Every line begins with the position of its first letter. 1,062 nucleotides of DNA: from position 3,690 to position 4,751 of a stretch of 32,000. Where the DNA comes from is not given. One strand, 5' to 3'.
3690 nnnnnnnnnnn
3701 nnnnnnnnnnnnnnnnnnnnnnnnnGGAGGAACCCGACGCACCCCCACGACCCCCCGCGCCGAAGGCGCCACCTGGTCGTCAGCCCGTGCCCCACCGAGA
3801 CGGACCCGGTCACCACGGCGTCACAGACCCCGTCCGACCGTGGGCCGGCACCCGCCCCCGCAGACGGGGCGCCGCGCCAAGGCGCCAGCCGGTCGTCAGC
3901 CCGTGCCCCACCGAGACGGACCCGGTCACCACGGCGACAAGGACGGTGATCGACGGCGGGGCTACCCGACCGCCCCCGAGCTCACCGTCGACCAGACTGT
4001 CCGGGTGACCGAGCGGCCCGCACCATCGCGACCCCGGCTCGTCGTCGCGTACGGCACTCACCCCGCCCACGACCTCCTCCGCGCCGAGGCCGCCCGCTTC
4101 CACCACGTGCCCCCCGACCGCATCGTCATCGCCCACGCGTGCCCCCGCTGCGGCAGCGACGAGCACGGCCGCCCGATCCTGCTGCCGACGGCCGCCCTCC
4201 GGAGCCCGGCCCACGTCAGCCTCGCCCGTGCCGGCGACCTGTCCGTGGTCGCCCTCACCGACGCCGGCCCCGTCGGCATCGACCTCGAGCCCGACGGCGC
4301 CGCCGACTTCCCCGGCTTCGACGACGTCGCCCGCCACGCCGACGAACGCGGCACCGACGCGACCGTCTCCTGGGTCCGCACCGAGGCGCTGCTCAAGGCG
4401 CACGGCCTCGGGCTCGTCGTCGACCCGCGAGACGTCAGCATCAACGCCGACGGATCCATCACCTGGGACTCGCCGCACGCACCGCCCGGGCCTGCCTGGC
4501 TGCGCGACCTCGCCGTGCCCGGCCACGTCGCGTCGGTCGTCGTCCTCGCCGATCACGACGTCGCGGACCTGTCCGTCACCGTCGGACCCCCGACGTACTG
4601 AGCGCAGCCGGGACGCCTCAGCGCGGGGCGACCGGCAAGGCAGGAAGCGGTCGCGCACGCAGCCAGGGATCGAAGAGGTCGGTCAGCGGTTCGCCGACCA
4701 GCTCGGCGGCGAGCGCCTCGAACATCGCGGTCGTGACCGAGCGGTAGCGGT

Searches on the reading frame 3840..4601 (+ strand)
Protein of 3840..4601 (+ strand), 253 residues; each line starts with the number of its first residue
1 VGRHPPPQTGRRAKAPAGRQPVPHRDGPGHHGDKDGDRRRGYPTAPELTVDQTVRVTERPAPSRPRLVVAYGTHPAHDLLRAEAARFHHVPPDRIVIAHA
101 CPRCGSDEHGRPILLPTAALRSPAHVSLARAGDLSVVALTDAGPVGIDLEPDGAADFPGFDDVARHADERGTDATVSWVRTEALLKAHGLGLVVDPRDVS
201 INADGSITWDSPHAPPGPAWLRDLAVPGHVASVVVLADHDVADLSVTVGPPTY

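Call 25: search_protein_families(library=pfam, max_evalue=0.001, proteins=[window:3840-4601:+])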
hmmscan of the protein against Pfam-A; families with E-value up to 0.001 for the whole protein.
window:3840-4601:+ (253 aa): 0 families

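Call 43: search_protein_families(library=ncbifam, max_evalue=1, proteins=[window:3840-4601:+])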
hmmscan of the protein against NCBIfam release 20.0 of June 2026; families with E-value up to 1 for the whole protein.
window:3840-4601:+ (253 aa): 2 families
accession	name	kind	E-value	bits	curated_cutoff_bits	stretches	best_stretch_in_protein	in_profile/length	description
NF007676.0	PRK10351.1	equivalog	0.11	12.1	174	1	101-150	48-93/195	4'-phosphopantetheinyl transferase AcpT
NF042922.1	4PPT_HetI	equivalog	0.29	10.4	370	0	107-150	87-129/235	4'-phosphopantetheinyl transferase HetI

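Call 44: search_protein_families(library=pfam, max_evalue=10, proteins=[window:3840-4601:+])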
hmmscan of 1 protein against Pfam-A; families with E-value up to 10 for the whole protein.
window:3840-4601:+ (253 aa): 1 family
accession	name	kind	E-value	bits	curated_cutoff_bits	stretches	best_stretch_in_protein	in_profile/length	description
PF01648.25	ACPS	-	0.0032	17.9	25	1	165-203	37-78/111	4'-phosphopantetheinyl transferase superfamily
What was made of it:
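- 3903..4601 (+): Convergent gene, 232 aa as called in the source record; a probable Sfp/AcpT-type phosphopantetheinyl transferase. Only weak hits: ACPS E=0.0032, AcpT 0.11, HetI 0.29 (calls 43, 44).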
